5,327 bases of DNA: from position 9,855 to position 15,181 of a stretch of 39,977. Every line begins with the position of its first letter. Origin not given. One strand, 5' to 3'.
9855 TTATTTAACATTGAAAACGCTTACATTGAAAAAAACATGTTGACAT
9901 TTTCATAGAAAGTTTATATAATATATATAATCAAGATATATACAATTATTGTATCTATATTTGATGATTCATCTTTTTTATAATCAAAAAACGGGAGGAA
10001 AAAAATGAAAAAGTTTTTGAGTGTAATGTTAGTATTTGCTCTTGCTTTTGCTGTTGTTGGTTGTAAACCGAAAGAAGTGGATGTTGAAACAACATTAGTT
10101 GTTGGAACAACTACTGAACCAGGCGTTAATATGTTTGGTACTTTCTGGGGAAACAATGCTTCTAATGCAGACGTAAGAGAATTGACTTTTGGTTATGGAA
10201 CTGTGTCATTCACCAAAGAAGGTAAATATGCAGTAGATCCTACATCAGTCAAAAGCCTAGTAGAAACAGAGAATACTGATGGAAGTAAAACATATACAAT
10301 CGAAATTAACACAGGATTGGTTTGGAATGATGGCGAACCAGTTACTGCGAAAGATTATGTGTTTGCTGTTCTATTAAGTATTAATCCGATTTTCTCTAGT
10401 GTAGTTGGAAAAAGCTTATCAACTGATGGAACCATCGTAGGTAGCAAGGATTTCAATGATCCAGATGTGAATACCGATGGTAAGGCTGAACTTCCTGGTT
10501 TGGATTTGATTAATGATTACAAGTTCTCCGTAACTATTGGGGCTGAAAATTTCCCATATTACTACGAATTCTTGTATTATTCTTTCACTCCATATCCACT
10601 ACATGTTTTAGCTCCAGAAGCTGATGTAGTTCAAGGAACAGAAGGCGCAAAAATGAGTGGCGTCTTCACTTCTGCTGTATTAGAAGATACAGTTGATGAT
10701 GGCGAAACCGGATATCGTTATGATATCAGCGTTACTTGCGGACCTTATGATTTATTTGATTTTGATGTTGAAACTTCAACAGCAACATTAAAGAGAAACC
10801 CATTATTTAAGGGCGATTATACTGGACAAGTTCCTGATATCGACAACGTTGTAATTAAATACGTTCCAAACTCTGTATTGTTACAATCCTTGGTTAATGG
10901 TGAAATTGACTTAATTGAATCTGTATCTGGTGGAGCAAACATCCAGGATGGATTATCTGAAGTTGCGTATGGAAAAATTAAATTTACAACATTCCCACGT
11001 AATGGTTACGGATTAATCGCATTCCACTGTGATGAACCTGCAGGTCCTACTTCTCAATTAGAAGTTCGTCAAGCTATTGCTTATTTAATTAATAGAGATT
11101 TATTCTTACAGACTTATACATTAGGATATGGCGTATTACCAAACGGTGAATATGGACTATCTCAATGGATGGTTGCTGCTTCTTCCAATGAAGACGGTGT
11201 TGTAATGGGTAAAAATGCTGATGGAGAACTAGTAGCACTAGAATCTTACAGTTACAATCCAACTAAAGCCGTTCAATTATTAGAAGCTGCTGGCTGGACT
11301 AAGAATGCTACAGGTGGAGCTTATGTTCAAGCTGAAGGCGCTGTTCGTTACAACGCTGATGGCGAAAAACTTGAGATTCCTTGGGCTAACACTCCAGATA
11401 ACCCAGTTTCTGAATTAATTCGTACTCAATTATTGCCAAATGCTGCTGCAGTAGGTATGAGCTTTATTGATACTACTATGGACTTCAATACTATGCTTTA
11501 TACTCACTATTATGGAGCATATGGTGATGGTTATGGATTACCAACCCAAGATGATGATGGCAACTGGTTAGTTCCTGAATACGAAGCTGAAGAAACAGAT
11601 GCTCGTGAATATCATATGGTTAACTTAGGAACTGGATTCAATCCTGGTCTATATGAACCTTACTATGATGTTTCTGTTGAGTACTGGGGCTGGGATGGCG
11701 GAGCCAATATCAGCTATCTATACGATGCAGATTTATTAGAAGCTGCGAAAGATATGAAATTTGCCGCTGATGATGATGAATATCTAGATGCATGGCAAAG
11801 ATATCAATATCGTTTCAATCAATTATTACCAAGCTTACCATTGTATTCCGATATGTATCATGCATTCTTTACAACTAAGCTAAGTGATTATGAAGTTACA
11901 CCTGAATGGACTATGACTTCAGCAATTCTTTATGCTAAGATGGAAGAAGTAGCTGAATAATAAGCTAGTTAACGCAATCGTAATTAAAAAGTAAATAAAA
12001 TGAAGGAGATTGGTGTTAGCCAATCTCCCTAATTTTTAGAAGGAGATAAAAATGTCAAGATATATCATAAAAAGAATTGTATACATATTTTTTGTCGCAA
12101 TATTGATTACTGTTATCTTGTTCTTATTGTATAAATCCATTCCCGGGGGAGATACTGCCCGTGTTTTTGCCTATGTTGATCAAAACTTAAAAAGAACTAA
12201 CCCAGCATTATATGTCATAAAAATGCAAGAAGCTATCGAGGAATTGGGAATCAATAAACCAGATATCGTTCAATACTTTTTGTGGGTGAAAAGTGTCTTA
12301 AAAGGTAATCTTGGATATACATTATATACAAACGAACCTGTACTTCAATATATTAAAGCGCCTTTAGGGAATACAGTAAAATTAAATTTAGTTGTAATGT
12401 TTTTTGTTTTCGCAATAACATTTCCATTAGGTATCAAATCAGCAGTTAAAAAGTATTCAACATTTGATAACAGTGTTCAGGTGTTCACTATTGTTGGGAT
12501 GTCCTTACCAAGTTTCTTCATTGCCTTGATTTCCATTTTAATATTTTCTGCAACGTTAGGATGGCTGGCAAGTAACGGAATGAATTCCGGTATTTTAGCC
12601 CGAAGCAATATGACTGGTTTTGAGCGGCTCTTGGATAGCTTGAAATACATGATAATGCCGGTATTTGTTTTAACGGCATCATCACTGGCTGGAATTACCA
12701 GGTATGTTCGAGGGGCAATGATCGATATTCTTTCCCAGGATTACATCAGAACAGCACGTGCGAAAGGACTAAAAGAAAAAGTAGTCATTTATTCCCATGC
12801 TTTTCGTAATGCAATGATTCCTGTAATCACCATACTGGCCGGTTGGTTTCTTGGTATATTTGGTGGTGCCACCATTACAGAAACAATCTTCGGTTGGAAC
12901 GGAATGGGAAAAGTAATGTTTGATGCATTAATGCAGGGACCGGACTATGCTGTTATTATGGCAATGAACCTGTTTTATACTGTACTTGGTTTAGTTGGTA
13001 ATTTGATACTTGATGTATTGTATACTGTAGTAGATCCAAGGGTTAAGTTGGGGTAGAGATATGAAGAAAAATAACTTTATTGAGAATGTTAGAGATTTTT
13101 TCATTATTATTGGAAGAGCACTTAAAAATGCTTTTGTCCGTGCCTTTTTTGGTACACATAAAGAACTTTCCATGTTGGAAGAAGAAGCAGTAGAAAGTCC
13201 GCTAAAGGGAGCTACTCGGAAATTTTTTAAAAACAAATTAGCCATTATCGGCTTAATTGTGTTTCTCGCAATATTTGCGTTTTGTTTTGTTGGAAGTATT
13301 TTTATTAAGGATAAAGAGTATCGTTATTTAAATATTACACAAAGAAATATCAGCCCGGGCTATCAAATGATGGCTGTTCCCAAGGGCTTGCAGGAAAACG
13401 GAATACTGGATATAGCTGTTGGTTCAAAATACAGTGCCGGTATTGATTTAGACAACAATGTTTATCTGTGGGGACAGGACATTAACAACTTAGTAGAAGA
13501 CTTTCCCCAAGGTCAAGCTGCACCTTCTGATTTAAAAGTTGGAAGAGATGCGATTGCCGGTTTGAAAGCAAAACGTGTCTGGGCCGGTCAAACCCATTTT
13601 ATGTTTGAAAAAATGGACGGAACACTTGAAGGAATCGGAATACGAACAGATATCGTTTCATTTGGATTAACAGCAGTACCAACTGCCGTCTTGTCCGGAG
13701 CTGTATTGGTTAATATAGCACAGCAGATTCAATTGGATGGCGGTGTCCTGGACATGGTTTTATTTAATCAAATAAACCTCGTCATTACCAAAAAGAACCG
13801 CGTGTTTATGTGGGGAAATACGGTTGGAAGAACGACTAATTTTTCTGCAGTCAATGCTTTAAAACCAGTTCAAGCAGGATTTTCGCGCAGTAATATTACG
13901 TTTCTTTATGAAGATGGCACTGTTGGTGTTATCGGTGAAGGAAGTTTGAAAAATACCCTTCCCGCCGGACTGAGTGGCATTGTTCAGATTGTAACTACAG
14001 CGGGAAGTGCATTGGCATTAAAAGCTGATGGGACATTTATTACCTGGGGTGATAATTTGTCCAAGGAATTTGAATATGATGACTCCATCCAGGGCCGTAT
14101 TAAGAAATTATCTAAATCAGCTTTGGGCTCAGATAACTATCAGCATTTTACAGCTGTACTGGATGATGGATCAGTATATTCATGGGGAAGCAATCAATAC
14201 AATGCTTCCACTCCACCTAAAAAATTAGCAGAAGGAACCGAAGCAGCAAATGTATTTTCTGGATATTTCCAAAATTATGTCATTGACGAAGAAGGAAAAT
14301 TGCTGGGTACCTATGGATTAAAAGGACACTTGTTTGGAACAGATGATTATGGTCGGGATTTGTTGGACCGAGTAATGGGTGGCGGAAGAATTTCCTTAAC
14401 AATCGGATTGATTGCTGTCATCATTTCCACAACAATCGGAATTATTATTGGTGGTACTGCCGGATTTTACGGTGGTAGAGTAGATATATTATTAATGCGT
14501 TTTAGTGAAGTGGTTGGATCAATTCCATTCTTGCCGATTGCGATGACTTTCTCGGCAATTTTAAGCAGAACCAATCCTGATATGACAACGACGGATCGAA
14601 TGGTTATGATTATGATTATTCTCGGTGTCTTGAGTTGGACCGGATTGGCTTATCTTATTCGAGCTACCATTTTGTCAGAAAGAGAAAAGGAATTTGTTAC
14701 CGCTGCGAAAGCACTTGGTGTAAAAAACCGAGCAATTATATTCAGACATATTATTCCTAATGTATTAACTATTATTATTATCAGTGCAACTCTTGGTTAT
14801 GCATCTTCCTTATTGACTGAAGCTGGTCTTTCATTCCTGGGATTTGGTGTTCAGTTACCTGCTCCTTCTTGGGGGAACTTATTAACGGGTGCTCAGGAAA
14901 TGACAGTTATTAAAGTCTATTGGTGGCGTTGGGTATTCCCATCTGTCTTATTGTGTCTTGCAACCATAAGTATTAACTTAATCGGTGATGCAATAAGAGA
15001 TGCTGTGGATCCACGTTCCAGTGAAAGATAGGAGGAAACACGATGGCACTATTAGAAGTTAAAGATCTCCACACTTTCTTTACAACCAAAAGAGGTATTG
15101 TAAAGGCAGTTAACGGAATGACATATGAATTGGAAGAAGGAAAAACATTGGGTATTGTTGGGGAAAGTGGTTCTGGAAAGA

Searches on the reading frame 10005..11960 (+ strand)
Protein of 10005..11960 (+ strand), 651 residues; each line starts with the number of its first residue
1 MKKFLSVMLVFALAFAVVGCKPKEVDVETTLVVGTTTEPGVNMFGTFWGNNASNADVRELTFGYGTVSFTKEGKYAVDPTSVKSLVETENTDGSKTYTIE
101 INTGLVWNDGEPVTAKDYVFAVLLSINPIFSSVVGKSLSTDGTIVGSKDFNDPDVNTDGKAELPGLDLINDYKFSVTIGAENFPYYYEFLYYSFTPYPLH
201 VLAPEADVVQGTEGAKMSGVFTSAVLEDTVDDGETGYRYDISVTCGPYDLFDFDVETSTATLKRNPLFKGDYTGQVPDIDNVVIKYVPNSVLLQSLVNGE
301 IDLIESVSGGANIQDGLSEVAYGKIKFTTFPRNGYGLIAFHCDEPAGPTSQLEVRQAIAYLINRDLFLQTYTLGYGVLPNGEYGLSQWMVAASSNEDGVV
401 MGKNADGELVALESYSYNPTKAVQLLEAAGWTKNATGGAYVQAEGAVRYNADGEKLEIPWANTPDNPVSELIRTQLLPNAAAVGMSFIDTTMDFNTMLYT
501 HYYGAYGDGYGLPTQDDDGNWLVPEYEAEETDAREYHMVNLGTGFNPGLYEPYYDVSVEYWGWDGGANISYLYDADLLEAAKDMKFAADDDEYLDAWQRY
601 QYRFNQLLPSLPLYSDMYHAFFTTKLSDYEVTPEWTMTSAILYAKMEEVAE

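Call 3: search_protein_families(library=pfam, proteins=[window:10005-11960:+], max_evalue=0.01)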
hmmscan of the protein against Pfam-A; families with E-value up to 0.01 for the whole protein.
window:10005-11960:+ (651 aa): 1 family
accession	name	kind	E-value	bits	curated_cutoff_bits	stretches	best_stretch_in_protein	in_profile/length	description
PF00496.27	SBP_bac_5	-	3.9e-38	131.9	32.4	1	85-513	6-349/368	Bacterial extracellular solute-binding proteins, family 5 Middle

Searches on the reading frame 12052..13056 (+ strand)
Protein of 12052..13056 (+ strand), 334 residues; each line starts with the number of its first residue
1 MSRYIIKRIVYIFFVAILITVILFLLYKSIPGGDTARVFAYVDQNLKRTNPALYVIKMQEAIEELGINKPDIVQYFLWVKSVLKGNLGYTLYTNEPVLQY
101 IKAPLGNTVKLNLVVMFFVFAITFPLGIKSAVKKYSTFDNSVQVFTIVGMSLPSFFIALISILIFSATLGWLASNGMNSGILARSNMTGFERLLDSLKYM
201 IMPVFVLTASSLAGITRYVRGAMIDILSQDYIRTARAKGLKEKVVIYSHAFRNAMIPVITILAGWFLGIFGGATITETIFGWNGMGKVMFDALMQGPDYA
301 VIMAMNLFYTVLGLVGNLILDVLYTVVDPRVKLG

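Call 3: search_protein_families(library=pfam, proteins=[window:12052-13056:+], max_evalue=0.01)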
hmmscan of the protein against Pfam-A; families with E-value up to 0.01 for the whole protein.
window:12052-13056:+ (334 aa): 2 families
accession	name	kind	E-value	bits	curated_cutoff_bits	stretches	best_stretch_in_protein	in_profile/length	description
PF00528.27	BPD_transp_1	-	2.1e-36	125.8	26.4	1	124-332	2-183/184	Binding-protein-dependent transport system inner membrane component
PF19300.4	BPD_transp_1_N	-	4e-06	27.4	23.8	1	1-86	1-76/114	Binding-prot-dependent transport system membrane comp, N-term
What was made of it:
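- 12052..13056 (+): oppB, 334 aa. call 3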

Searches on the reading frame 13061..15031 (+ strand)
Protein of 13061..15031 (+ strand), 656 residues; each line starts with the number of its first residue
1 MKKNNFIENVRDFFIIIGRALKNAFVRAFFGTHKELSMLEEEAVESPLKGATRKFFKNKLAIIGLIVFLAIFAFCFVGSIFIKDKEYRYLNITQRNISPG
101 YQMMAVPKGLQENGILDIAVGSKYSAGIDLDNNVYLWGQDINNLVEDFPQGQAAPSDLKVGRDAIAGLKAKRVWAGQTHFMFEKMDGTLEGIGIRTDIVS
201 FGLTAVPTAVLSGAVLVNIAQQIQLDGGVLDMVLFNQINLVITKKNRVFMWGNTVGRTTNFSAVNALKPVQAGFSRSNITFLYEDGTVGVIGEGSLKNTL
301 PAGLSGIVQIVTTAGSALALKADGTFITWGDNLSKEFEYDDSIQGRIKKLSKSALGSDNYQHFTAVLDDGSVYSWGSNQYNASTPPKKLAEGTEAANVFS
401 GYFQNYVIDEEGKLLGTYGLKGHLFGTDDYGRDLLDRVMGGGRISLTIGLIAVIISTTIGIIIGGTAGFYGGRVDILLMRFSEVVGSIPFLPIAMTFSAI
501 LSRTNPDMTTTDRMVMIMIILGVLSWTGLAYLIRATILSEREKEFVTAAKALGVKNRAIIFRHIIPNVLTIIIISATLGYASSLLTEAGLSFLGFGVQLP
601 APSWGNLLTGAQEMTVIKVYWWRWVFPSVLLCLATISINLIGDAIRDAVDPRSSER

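Call 3: search_protein_families(library=pfam, proteins=[window:13061-15031:+], max_evalue=0.01)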
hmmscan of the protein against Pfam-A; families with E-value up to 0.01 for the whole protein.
window:13061-15031:+ (656 aa): 4 families
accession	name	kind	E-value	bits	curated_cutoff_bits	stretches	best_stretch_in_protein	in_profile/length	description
PF00528.27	BPD_transp_1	-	7.8e-30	104.4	26.4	1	460-653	1-182/184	Binding-protein-dependent transport system inner membrane component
PF25390.1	WD40_RLD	-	1.3e-16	61.3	150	2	304-415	87-217/363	RCC1-like domain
PF13540.12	RCC1_2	-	2.7e-15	56.1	22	1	360-381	8-29/30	Regulator of chromosome condensation (RCC1) repeat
PF12911.12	OppC_N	-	2.5e-09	37.3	23.9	1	46-83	1-38/53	N-terminal TM domain of oligopeptide transport permease C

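Call 44: search_protein_families(library=ncbifam, proteins=[window:13061-15031:+], max_evalue=0.01)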
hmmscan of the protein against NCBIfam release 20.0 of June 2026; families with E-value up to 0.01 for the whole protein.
window:13061-15031:+ (656 aa): 27 families (the best 25 are shown)
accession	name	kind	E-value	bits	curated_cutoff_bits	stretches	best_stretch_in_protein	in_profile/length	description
NF045476.1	Opp4C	equivalog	1.6e-91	306.4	350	2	422-652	56-278/278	oligopeptide ABC transporter permease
NF045475.1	Opp3C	equivalog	6.7e-61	206.2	450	2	423-652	108-326/328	oligopeptide ABC transporter permease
NF045474.1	Opp2C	equivalog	5.6e-55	186.5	300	1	422-650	19-236/236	nickel transporter permease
NF011935.0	PRK15406.1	equivalog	2.4e-53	181.8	433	1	422-652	81-300/302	oligopeptide ABC transporter permease OppC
NF011662.0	PRK15082.1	equivalog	2.4e-47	161.8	484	1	422-653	80-300/303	glutathione ABC transporter permease GsiD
TIGR02790.1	nickel_nikC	equivalog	2.7e-47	161.5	358.45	1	423-650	42-258/258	nickel ABC transporter permease subunit NikC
NF045473.1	Opp1C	equivalog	4.8e-47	160.6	350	1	423-652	48-266/267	nickel/cobalt ABC transporter permease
NF008160.0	PRK10913.1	equivalog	1.9e-46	158.8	483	1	421-652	77-297/300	dipeptide ABC transporter permease DppC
NF007376.0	PRK09881.1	equivalog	5.8e-44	150.3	434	1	422-654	73-294/298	D,D-dipeptide ABC transporter permease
NF007738.0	PRK10417.1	equivalog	1.1e-43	149.7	335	1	421-653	50-271/277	nickel ABC transporter permease subunit NikC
NF043080.1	MMSYN1_0166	equivalog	2.2e-40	138.5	370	1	422-653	82-305/307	oligopeptide ABC transporter permease OppC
NF047573.1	opine_perm_CntC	exception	1.1e-35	123.3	440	1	422-652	51-270/271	staphylopine uptake ABC transporter permease subunit CntC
NF011596.0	PRK15021.1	subfamily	3.1e-34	118.5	439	1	424-652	122-338/341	microcin C ABC transporter permease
NF011691.0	PRK15111.1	equivalog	3.3e-31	108.9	379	1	417-650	70-292/296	putrescine export ABC transporter permease SapC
NF045470.1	Opp2B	equivalog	6.5e-09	35.4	350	1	433-578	82-233/300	nickel ABC transporter permease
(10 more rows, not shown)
